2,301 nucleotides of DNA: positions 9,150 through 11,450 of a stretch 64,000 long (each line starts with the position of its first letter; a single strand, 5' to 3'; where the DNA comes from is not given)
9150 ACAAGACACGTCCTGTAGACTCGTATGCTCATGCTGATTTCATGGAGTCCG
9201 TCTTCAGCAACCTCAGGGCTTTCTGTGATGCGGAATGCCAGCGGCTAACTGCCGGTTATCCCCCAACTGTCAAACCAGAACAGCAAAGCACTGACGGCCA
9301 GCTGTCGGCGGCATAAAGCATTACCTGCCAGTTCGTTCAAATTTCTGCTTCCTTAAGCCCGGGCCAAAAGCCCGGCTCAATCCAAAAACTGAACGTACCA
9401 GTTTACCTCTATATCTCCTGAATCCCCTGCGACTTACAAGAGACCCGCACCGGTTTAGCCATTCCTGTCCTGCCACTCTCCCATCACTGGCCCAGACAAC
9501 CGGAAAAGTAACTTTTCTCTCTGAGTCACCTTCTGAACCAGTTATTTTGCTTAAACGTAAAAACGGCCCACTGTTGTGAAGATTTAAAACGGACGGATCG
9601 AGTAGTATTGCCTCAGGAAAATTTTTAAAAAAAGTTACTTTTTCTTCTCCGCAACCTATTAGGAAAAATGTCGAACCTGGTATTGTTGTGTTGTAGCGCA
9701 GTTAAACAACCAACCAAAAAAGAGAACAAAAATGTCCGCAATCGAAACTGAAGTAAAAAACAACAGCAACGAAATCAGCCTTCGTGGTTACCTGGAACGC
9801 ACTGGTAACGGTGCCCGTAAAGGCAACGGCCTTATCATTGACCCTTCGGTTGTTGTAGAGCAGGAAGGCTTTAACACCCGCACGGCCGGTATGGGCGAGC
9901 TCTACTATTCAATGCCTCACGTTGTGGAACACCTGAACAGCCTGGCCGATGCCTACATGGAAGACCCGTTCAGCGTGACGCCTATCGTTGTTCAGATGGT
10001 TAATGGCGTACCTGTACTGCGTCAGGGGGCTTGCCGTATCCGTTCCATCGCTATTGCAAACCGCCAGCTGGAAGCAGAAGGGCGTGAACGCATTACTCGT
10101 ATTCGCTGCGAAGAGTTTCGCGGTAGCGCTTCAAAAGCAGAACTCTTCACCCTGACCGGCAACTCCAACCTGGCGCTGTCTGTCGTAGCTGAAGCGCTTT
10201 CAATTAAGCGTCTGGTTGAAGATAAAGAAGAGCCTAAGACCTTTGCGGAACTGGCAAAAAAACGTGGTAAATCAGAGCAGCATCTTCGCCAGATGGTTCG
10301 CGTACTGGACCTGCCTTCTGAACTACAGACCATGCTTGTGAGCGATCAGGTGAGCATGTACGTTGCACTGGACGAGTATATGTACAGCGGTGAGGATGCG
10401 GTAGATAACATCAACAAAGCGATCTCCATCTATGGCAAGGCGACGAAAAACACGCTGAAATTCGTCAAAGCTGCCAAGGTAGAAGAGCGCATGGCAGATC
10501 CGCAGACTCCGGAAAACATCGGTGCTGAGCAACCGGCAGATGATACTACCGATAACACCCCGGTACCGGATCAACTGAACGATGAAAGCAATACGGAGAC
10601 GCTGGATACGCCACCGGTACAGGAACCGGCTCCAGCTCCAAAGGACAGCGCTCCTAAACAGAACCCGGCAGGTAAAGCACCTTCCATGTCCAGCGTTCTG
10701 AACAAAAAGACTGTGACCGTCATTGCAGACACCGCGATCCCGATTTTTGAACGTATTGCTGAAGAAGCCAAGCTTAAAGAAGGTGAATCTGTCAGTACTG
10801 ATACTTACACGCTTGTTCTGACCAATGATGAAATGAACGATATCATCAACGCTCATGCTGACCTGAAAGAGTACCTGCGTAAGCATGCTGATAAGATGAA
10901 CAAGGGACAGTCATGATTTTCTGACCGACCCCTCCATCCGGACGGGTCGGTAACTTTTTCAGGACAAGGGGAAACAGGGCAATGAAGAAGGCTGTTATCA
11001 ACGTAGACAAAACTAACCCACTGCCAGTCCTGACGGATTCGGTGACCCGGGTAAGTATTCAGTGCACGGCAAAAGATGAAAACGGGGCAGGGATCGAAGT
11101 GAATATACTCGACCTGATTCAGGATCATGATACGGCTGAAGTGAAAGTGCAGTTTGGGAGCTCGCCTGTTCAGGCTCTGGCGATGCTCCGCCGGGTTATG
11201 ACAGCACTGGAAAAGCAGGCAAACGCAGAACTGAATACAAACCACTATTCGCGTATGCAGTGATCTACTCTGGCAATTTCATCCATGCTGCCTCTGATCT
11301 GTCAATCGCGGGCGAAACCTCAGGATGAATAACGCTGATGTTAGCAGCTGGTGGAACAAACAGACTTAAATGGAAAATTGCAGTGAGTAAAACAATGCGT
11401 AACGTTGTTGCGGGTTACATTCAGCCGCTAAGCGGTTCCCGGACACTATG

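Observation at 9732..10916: Orphan ParB/KorB-like protein with an altered arginine patch (GACR instead of GERR) and two motif copies upstream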

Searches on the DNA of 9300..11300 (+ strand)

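Call 4: search_dna_similar(query=window:9300-11300:+, collection=plasmids, mode=near, max_rows=25)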
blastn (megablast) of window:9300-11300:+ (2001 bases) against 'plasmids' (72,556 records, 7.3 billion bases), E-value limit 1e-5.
Records with a match: 1043; places in all: 1061; records where one place covers at least 80% of the query: 985.
Best place of each record, by identity: >=99% 540; 95-99% 446; 60-80% 57.
By first word of the organism name: Escherichia 331; Salmonella 272; Enterobacter 269; Klebsiella 70; Citrobacter 60; Leclercia 13; Raoultella 8; Serratia 7; Shigella 2; Kluyvera 2; and 7 more.
By predicted mobility (MOB-suite, as given by PLSDB): conjugative 1009; non-mobilizable 34.
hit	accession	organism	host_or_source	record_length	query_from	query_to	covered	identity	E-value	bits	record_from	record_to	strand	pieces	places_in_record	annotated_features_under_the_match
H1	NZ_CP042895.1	Escherichia coli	food,raw milk cheese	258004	1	2001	100%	100.0%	0e+0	3708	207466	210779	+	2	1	IS3 family transposase | hypothetical protein (x2)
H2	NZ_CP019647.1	Salmonella enterica subsp. enterica serovar Typhimurium ...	Sus scrofa domesticus,pooled feces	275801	1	2001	100%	100.0%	0e+0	3696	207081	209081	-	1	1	hypothetical protein (x3)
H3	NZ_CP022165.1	Escherichia coli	Homo sapiens,urine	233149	1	2001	100%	100.0%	0e+0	3696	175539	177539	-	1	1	hypothetical protein (x3)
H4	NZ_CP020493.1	Salmonella enterica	chicken skin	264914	1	2001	100%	100.0%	0e+0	3696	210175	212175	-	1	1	hypothetical protein (x3)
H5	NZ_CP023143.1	Escherichia coli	food,raw milk cheese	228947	1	2001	100%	100.0%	0e+0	3696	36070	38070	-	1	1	hypothetical protein (x3)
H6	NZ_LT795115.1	Salmonella enterica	-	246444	1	2001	100%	100.0%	0e+0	3696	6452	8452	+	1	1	hypothetical protein (x3)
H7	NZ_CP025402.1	Escherichia coli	Homo sapiens,Respiratory secretions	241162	1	2001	100%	100.0%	0e+0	3696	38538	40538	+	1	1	hypothetical protein (x3)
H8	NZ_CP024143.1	Escherichia coli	single cell,clinical patient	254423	1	2001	100%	100.0%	0e+0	3696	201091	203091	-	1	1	hypothetical protein (x3)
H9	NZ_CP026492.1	Escherichia coli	Homo sapiens,faecal sample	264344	1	2001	100%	100.0%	0e+0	3696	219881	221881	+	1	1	hypothetical protein (x3)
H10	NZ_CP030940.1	Escherichia coli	Giant panda,fece sample,feces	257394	1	2001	100%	100.0%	0e+0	3696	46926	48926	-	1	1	hypothetical protein (x3)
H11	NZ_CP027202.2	Escherichia coli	Culture,Sewage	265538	1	2001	100%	100.0%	0e+0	3696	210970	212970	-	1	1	hypothetical protein (x3)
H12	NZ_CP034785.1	Escherichia coli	cell culture,feces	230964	1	2001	100%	100.0%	0e+0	3696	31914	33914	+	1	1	hypothetical protein (x3)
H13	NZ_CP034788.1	Escherichia coli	cell culture,chicken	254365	1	2001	100%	100.0%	0e+0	3696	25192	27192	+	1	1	hypothetical protein (x3)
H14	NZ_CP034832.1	Salmonella sp. SSDFZ69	cell culture,feces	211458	1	2001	100%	100.0%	0e+0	3696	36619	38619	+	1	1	hypothetical protein (x3)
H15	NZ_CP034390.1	Escherichia coli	Homo sapiens,Pure culture one microbial ...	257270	1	2001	100%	100.0%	0e+0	3696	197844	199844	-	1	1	hypothetical protein (x3)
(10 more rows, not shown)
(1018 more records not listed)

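Call 8: get_annotated_region(hit=H2, flank=12000)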
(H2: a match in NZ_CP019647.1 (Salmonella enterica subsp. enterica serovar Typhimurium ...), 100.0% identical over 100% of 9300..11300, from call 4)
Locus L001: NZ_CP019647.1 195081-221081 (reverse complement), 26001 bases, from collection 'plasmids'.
description: Salmonella enterica subsp. enterica serovar Typhimurium var. monophasic 4,5,12:i:- strain TW-Stm6 plasmid pSTM6-275, complete sequence
organism: Salmonella enterica subsp. enterica serovar Typhimurium var. monophasic 4,5,12:i:- (NCBI taxid 1331664)
taxonomy: Bacteria; Pseudomonadota; Gammaproteobacteria; Enterobacterales; Enterobacteriaceae; Salmonella; Salmonella enterica; Salmonella enterica subsp. enterica serovar Typhimurium var. monophasic 4,5,12:i:-
host: -; source: Sus scrofa domesticus,pooled feces; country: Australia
typing (MOB-suite, as given by PLSDB): conjugative; replicon IncHI2A,IncN,rep_cluster_1088; relaxase MOBH; mating-pair formation MPF_F
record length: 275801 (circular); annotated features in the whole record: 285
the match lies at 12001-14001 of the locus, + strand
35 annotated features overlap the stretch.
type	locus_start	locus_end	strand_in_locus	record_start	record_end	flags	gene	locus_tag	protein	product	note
CDS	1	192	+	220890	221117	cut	-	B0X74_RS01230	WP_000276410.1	hypothetical protein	-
CDS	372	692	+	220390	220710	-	-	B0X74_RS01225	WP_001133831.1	hypothetical protein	-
CDS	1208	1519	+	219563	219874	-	-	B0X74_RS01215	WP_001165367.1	DUF957 domain-containing protein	-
CDS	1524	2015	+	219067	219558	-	-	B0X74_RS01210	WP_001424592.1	DUF3085 domain-containing protein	-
CDS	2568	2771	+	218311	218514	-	-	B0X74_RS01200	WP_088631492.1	hypothetical protein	-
CDS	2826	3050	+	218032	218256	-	-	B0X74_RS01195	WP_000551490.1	hypothetical protein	-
CDS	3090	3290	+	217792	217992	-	-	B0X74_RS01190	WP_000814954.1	hypothetical protein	-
CDS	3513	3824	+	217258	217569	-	-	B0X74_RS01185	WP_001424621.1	hypothetical protein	-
CDS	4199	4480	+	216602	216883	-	-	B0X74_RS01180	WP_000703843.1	hypothetical protein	-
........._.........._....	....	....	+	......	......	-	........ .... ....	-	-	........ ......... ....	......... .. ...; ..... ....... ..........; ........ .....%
CDS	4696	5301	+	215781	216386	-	-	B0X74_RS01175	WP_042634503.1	hypothetical protein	-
CDS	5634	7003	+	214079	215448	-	-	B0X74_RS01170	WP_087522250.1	IS3-like element IS150 family transposase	GO:0006313 - DNA transposition [Evidence IEA]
CDS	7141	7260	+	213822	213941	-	-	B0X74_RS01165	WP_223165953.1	type I toxin-antitoxin system Hok family toxin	-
CDS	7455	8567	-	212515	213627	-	-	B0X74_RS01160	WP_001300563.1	IS4-like element IS421 family transposase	GO:0006313 - DNA transposition [Evidence IEA]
CDS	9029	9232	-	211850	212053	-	-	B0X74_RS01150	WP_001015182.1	hypothetical protein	-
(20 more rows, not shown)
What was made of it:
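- The neighbourhood is a same-strand array of small unknown genes with hok/flmA (call 8).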
